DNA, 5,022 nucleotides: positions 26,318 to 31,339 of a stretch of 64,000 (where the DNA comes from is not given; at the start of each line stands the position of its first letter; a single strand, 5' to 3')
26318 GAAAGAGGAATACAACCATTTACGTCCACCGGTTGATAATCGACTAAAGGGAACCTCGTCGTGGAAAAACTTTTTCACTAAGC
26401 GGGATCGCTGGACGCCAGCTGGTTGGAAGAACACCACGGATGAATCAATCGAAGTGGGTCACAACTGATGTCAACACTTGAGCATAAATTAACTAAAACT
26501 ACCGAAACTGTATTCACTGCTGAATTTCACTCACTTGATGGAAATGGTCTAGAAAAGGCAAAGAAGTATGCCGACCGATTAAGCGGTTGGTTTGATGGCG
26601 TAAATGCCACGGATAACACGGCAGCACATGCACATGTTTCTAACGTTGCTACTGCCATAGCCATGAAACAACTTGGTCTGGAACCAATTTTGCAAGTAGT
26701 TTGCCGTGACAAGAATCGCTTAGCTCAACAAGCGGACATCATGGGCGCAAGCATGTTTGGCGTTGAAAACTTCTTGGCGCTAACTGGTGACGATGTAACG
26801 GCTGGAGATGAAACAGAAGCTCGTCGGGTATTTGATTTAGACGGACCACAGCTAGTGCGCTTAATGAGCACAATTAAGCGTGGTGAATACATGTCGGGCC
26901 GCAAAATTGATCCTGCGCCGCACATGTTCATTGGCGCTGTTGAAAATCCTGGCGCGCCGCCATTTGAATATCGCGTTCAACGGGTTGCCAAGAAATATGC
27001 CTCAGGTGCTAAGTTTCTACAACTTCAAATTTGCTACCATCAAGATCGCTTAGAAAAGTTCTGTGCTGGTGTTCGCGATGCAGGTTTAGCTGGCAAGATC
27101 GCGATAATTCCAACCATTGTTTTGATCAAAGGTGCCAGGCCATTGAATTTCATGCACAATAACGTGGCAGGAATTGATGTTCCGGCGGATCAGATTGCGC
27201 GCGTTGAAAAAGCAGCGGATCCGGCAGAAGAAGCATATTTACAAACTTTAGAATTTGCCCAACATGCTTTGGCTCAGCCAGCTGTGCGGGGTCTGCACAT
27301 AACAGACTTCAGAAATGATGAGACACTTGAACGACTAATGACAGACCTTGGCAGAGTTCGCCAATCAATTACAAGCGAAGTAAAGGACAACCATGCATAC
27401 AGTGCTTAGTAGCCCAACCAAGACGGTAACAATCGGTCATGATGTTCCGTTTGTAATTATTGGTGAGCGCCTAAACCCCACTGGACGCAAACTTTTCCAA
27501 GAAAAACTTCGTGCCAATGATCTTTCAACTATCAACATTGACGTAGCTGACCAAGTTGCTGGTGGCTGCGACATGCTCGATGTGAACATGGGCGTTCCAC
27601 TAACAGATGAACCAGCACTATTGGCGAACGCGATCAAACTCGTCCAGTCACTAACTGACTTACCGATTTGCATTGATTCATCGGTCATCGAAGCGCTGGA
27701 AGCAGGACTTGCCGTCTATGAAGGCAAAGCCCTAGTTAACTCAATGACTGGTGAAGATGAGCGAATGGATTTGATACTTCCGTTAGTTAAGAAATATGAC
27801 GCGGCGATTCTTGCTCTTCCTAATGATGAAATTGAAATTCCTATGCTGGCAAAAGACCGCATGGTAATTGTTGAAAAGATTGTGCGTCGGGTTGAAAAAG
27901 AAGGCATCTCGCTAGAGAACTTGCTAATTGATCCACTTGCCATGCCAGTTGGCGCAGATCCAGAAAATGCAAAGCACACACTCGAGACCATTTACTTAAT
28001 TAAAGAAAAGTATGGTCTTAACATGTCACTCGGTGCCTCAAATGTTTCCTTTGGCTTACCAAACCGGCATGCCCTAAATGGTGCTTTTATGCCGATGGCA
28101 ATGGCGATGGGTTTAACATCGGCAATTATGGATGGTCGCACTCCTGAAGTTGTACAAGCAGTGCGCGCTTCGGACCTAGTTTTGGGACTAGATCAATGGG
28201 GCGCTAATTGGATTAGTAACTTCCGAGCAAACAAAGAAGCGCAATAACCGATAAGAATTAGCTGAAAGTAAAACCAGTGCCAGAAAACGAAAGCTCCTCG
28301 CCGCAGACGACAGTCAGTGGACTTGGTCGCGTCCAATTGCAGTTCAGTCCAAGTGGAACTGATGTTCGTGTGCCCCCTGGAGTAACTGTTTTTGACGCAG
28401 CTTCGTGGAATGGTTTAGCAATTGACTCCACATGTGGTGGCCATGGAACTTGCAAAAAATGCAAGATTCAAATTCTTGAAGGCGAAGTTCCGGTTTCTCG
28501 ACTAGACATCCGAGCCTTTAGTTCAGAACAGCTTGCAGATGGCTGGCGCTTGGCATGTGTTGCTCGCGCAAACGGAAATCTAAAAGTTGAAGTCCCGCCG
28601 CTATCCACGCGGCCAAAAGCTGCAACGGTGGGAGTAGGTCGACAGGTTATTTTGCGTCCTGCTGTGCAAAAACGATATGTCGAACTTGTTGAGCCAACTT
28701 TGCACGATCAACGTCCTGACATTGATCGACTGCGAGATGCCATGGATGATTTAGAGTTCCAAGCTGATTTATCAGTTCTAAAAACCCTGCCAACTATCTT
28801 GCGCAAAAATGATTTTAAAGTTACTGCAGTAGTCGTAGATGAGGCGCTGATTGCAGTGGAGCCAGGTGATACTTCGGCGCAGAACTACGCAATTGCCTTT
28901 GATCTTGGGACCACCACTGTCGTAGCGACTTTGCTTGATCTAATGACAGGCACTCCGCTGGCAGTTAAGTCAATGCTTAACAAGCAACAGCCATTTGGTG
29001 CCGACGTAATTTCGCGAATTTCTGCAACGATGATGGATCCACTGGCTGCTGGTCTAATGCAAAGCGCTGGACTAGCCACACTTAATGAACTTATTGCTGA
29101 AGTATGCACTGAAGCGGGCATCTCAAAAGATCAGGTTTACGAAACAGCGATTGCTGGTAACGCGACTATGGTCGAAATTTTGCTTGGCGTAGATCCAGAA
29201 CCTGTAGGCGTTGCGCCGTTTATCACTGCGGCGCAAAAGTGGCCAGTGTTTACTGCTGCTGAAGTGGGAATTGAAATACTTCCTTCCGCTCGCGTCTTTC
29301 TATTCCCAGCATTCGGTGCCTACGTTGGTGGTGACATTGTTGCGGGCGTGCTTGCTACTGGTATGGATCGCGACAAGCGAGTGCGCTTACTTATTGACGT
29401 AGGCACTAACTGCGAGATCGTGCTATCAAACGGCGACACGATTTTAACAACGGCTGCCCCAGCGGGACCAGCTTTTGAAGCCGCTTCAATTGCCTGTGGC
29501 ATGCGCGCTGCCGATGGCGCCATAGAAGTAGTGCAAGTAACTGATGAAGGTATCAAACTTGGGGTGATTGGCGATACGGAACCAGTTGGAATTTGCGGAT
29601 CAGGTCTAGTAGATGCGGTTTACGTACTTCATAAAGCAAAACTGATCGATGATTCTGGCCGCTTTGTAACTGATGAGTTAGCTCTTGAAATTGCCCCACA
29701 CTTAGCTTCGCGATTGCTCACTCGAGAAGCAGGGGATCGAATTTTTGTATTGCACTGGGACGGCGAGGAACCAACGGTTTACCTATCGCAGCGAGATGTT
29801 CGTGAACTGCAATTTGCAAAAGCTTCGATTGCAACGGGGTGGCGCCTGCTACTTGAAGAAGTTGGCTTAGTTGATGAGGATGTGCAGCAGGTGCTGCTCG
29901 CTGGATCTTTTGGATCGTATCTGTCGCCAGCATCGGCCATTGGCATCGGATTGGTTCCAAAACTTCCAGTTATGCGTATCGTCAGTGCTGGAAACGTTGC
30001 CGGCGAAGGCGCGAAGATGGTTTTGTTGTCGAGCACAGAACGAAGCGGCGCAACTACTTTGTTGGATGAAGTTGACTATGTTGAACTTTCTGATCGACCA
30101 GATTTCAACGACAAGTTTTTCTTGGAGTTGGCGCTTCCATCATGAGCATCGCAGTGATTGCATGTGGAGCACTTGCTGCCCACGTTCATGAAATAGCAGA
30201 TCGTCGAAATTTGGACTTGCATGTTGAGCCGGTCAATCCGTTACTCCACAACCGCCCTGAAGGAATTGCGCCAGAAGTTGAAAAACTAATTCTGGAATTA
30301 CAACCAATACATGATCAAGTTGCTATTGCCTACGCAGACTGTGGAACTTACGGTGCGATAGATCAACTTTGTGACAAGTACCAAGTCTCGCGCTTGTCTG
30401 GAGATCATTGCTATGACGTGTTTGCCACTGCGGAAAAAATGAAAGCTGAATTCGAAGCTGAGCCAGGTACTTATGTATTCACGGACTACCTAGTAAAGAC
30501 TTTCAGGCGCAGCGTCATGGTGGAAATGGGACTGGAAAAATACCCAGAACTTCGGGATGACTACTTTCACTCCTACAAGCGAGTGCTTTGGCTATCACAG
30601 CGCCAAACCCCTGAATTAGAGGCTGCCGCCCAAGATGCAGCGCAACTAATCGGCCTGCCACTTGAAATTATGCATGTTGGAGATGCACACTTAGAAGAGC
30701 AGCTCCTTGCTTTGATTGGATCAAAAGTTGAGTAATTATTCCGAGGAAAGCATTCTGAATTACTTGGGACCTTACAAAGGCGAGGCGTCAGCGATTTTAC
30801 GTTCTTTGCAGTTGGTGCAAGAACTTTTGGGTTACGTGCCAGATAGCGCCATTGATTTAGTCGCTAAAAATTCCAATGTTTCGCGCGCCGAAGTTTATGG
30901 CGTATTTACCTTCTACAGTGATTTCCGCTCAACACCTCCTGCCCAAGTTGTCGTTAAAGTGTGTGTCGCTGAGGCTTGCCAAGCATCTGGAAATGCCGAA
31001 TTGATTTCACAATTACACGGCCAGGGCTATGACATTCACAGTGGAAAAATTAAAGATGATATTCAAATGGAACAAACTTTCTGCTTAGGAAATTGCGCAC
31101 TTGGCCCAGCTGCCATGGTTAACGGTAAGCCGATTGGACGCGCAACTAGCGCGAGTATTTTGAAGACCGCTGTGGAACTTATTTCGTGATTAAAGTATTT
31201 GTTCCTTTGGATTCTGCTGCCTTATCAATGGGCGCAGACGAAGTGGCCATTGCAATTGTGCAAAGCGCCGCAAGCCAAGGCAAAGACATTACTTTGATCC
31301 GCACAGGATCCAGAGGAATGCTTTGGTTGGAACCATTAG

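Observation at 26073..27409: Acetogen-type MetV/MetF pair placed to run in the oxidative direction, with an unknown electron acceptor and NuoEF-like FdsGB in the same operon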

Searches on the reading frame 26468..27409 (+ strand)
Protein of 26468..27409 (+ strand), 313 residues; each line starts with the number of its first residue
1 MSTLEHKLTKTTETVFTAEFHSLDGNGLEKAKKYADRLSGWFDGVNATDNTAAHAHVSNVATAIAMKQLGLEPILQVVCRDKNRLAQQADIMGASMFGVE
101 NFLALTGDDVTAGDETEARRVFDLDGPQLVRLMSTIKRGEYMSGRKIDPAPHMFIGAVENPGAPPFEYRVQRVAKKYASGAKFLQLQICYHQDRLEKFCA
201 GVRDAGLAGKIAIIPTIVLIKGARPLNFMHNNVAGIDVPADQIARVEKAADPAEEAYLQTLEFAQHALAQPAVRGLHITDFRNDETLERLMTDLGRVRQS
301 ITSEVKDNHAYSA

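Call 3: search_protein_families(library=pfam, proteins=[window:26468-27409:+])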
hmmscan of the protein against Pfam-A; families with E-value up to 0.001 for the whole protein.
window:26468-27409:+ (313 aa): 1 family
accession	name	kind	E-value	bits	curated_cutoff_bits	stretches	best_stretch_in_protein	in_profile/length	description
PF02219.23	MTHFR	-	2e-26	93.5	24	1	10-294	7-286/287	Methylenetetrahydrofolate reductase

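Call 4: search_protein_families(library=ncbifam, proteins=[window:26468-27409:+])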
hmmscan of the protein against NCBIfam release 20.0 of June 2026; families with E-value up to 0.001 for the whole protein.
window:26468-27409:+ (313 aa): 3 families
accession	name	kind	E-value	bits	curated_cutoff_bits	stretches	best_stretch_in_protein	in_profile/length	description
NF006396.0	PRK08645.1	equivalog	2.5e-47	161.3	453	1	16-293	324-601/611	bifunctional homocysteine S-methyltransferase/methylenetetrahydrofolate reductase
TIGR00676.1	fadh2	equivalog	5.8e-12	45.5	293.7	1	51-290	40-270/275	methylenetetrahydrofolate reductase [NAD(P)H]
TIGR00677.1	fadh2_euk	equivalog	5.3e-10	39.1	310.05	1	56-295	45-276/281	methylenetetrahydrofolate reductase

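Call 12: find_homologous_proteins(query=window:26468-27406:+)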
Query window:26468-27406:+ (313 aa): 4234 proteins with E <= 0.001 among 6433 candidates; the best 120 are listed.
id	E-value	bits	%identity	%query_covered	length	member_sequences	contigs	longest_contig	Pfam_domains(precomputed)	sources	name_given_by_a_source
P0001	1.1e-190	650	91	100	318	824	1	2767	PF02219.24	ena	-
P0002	2.0e-177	607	87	97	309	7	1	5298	PF02219.24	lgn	-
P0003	2.7e-177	606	88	97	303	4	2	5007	PF02219.24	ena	-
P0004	1.3e-176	604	86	98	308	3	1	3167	PF02219.24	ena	-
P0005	3.5e-175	599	88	96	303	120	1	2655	PF02219.24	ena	-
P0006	4.5e-174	596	84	100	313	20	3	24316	PF02219.24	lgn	-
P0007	1.4e-171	588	85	97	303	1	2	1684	PF02219.24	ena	-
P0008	3.1e-171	586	85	96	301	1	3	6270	PF02219.24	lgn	-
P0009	6.1e-171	585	85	96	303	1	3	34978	PF02219.24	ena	-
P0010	9.8e-170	582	85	96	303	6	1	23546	PF02219.24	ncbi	-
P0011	4.9e-169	579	84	96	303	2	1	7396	PF02219.24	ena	-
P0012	1.0e-168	578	83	97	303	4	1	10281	PF02219.24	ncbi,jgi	ncbi:MAG: hypothetical protein RIR66_102 [Actinomycetota bacterium]|jgi:methylenetetrahydrofolate re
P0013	2.9e-168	577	85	95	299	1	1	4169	PF02219.24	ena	-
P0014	2.6e-164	564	81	97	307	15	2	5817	PF02219.24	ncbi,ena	-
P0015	3.5e-164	563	84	96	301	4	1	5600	PF02219.24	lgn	-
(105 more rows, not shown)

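Call 13: search_solved_structures(query=window:26468-27406:+, max_evalue=0.01, show_alignments=3)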
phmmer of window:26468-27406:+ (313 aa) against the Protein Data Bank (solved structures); distinct sequences matched with E-value up to 0.01: 4.
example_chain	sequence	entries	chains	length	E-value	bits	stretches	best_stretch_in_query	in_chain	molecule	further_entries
6fcx_A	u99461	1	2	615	1.1e-06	31.5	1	61-291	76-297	Methylenetetrahydrofolate reductase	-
8qa4_A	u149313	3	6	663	1.3e-06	31.3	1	61-291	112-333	Methylenetetrahydrofolate reductase (NADPH)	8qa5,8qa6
1v93_A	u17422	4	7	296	2.9e-05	26.8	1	48-282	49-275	5,10-Methylenetetrahydrofolate reductase | Methylenetetrahydrofolate reductase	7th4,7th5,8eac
3apt_A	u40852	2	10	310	3.1e-05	26.7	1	48-283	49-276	Methylenetetrahydrofolate reductase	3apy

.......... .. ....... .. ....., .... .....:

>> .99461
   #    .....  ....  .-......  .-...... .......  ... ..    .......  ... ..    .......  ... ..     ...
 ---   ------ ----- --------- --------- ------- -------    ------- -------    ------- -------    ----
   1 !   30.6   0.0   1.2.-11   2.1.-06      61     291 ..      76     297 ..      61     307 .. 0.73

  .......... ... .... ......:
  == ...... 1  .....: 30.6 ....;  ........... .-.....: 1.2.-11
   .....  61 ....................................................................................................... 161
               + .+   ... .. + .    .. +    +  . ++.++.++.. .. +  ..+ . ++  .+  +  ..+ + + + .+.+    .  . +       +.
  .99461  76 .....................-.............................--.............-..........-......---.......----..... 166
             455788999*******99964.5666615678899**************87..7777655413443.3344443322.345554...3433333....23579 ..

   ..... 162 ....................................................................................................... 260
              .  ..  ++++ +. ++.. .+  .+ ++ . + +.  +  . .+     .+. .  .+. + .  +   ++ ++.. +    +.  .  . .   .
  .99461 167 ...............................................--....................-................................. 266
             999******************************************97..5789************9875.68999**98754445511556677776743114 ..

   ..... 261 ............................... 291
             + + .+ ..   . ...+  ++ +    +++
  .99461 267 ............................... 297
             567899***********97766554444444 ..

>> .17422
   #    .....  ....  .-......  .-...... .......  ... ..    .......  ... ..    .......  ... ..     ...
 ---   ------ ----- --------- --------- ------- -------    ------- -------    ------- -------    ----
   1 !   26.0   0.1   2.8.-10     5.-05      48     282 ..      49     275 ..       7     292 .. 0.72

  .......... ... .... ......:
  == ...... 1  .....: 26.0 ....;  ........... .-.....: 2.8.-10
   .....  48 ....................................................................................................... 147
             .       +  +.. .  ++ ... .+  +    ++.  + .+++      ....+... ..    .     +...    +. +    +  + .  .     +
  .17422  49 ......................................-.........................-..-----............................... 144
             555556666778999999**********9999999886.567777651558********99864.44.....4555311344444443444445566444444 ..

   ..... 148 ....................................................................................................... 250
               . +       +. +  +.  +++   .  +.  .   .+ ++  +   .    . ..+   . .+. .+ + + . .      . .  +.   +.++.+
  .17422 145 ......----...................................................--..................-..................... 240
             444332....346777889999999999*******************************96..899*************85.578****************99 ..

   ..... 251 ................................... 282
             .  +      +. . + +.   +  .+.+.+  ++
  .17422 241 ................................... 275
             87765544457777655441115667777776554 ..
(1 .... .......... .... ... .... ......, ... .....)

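Call 70: find_encoding_contigs(protein=window:26468-27409:+, flank=3000, max_places=5)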
Protein window:26468-27409:+ (313 aa): 6 contigs read that carry it; 5 places shown.
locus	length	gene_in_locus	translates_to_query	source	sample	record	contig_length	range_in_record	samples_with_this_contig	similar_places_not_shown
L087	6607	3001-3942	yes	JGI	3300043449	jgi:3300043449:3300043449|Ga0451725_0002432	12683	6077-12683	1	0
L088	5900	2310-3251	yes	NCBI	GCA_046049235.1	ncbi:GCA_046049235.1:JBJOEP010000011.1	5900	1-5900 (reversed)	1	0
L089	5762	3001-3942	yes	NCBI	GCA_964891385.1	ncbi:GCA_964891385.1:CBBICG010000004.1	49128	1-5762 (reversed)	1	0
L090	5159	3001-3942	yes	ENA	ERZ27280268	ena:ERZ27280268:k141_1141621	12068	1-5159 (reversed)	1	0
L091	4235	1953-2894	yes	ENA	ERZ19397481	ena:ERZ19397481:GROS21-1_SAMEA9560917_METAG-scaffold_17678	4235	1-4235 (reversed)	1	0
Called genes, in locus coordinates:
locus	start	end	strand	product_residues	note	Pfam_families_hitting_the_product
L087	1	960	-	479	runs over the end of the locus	PF06253:MTTB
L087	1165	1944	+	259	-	PF09339:HTH_IclR, PF12802:MarR_2 (weak), PF01614:IclR_C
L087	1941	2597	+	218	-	PF02607:B12-binding_2, PF02310:B12-binding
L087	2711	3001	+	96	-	PF12225:DUF5981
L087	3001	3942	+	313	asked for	PF02219:MTHFR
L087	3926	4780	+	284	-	PF00809:Pterin_bind, PF02007:MtrH (weak), PF03599:CdhD (faint)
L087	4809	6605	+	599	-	?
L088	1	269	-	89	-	PF06253:MTTB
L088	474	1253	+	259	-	PF09339:HTH_IclR, PF12802:MarR_2 (weak), PF01614:IclR_C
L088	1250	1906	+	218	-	PF02607:B12-binding_2, PF02310:B12-binding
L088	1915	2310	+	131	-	PF12225:DUF5981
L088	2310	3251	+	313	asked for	PF02219:MTHFR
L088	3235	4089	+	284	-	PF00809:Pterin_bind, PF02007:MtrH (weak), PF03599:CdhD (faint)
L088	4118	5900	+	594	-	PF00111:Fer2, PF17650:RACo_linker, PF17651:Raco_middle, PF14574:RACo_C_ter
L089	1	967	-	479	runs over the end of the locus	PF06253:MTTB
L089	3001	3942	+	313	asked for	PF02219:MTHFR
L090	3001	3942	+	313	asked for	PF02219:MTHFR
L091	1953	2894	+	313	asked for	PF02219:MTHFR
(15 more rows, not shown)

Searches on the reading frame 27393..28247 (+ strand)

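Call 3: search_protein_families(library=pfam, proteins=[window:27393-28247:+])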
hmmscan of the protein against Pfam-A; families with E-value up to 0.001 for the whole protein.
window:27393-28247:+ (284 aa): 3 families
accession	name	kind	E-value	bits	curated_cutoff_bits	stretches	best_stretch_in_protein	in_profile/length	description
PF00809.28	Pterin_bind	-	1.6e-26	93.9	25.5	1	24-245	1-242/244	Pterin binding enzyme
PF02007.24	MtrH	-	9.1e-06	25.4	22.8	1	39-219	47-226/299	Tetrahydromethanopterin S-methyltransferase MtrH subunit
PF03599.22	CdhD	-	1.8e-05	24.1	24.8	1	71-194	79-189/387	CO dehydrogenase/acetyl-CoA synthase delta subunit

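Call 4: search_protein_families(library=ncbifam, proteins=[window:27393-28247:+])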
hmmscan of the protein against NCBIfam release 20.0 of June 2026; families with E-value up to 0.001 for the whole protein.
window:27393-28247:+ (284 aa): 5 families
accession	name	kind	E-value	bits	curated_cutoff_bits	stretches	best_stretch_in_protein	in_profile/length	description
NF005719.0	PRK07535.1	domain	7.1e-88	294.2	259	1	20-282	1-263/268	methyltetrahydrofolate:corrinoid/iron-sulfur protein methyltransferase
TIGR02082.1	metH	equivalog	1.1e-37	129.2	1010.85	1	4-253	327-591/1182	methionine synthase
NF040758.1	CODH_ACS_meth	exception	1.1e-36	126.5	370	1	20-265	4-250/261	carbon monoxide dehydrogenase/acetyl-CoA synthase methytransferase subunit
NF007024.0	PRK09490.1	equivalog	8.7e-26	90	1497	1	9-249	349-604/1234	methionine synthase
NF002142.0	PRK00979.1-1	subfamily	4e-07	29.3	287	1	81-219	86-221/306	tetrahydromethanopterin S-methyltransferase subunit H family protein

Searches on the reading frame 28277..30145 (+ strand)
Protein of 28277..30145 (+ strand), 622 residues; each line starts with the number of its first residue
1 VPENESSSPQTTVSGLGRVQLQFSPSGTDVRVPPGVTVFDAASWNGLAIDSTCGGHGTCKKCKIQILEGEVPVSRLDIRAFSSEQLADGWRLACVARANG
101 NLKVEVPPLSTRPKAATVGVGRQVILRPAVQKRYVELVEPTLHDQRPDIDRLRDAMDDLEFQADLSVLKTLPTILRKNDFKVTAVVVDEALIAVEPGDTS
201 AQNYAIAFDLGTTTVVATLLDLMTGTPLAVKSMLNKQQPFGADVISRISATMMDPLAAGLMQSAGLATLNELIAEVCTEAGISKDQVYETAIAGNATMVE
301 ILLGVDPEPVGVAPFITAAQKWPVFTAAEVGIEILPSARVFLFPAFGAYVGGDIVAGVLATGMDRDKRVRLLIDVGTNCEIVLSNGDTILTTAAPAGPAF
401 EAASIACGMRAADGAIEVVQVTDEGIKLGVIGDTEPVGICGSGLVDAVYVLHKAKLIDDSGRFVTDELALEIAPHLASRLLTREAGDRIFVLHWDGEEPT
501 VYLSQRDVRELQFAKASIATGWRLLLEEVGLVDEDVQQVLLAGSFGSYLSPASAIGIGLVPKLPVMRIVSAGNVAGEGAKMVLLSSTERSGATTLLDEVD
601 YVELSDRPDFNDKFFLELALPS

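Call 3: search_protein_families(library=pfam, proteins=[window:28277-30145:+])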
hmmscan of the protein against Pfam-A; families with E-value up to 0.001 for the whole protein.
window:28277-30145:+ (622 aa): 4 families
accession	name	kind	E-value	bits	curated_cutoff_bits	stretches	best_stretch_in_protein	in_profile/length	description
PF14574.11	RACo_C_ter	-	1.9e-72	244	27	1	369-621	2-250/261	C-terminal domain of RACo the ASKHA domain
PF17651.6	Raco_middle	-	4.5e-56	189.4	26.8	1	204-365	1-162/163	RACo middle region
PF17650.6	RACo_linker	-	6.2e-26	90.5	26.2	1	122-200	4-85/86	RACo linker region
PF00111.32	Fer2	-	1.4e-11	44.6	21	1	25-98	5-76/77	2Fe-2S iron-sulfur cluster binding domain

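Call 4: search_protein_families(library=ncbifam, proteins=[window:28277-30145:+])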
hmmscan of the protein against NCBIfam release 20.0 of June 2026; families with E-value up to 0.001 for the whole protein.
window:28277-30145:+ (622 aa): 9 families
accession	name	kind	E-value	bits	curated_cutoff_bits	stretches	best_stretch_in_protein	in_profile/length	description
NF040756.1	corr_regen_AcsV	exception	6.4e-130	434.4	800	1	21-615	2-618/632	corrinoid activation/regeneration protein AcsV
TIGR04270.1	Rama_corrin_act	subfamily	3.8e-30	104.7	500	1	204-620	1-416/534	methylamine methyltransferase corrinoid protein reductive activase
TIGR01941.1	nqrF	equivalog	3.1e-12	46.1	295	1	28-107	42-121/405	NADH:ubiquinone reductase (Na(+)-transporting) subunit F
NF058606.1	GlBtMonoRdsGbcB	equivalog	1.1e-10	41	500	1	17-105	276-361/362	glycine betaine monooxygenase reductase subunit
NF004317.0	PRK05713.1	equivalog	1.5e-08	34.2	338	1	30-106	11-84/312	iron-sulfur-binding ferredoxin reductase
NF007964.0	PRK10684.1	equivalog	2.2e-06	26.9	383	1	26-104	257-332/333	NADH oxidoreductase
TIGR02008.1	fdx_plant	subfamily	9.5e-06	25.3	81.15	1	28-105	15-89/97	ferredoxin [2Fe-2S]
NF045803.1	MethMoxFADbindMmoC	equivalog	0.00012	20.9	500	1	37-107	23-92/343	aromatic/alkene monooxygenase hydroxylase FAD-binding subunit MmoC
TIGR02007.1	fdx_isc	equivalog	0.00063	19.9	132.1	0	22-105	10-98/110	ISC system 2Fe-2S type ferredoxin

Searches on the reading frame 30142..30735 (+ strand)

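Call 3: search_protein_families(library=pfam, proteins=[window:30142-30735:+])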
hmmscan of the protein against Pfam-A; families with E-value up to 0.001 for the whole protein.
window:30142-30735:+ (197 aa): 1 family
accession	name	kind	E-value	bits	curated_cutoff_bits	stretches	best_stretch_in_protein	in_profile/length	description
PF07796.16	DUF1638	-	2.3e-24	86.5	27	1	33-186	4-159/161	Protein of unknown function (DUF1638)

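Call 4: search_protein_families(library=ncbifam, proteins=[window:30142-30735:+])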
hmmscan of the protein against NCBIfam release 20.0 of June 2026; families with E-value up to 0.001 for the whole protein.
window:30142-30735:+ (197 aa): 0 families

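Call 57: search_protein_families(library=ncbifam, proteins=[window:30142-30735:+], max_evalue=1e-10)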
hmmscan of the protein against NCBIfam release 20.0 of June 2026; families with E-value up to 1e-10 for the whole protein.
window:30142-30735:+ (197 aa): 0 families

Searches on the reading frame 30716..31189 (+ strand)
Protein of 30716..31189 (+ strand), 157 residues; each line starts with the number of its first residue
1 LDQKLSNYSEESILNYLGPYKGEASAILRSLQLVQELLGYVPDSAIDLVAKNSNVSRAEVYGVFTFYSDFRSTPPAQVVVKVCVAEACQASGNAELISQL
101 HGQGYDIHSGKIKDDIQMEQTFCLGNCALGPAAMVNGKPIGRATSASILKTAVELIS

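Call 3: search_protein_families(library=pfam, proteins=[window:30716-31189:+])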
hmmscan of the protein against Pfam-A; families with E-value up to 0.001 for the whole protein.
window:30716-31189:+ (157 aa): 1 family
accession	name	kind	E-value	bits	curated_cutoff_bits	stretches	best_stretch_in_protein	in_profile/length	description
PF01257.25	2Fe-2S_thioredx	-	1.9e-31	109.3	24.8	1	17-150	5-139/145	Thioredoxin-like [2Fe-2S] ferredoxin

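Call 4: search_protein_families(library=ncbifam, proteins=[window:30716-31189:+])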
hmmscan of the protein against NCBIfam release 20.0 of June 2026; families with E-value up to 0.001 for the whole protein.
window:30716-31189:+ (157 aa): 9 families
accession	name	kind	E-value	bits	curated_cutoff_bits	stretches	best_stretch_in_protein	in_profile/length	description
NF004638.0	PRK05988.1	equivalog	5e-39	133.6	198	1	13-148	14-150/159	formate dehydrogenase subunit gamma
NF005722.0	PRK07539.1-2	equivalog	1.2e-25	90.4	141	1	4-149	4-150/157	NADH-quinone oxidoreductase subunit NuoE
TIGR01958.1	nuoE_fam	subfamily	2.2e-22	79.8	142.4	1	19-148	10-140/148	NADH-quinone oxidoreductase subunit NuoE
NF005747.0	PRK07571.1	equivalog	1.2e-21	77.2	224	1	23-151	35-164/173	bidirectional hydrogenase complex protein HoxE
NF005721.0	PRK07539.1-1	equivalog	1.1e-16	61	308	1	18-136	39-158/292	NADH-quinone oxidoreductase subunit NuoE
NF005725.0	PRK07539.1-5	equivalog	4.7e-16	59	220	1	8-138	24-154/174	NADH-quinone oxidoreductase subunit NuoE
NF005724.0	PRK07539.1-4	equivalog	8.3e-13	48.7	280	1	15-136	32-153/240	NADH-quinone oxidoreductase subunit NuoE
NF005723.0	PRK07539.1-3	equivalog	1.5e-10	41.2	226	1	22-141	21-141/158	NADH-quinone oxidoreductase subunit NuoE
NF009040.0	PRK12373.1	equivalog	6.4e-09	36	514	1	19-136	31-150/400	NADH-quinone oxidoreductase subunit E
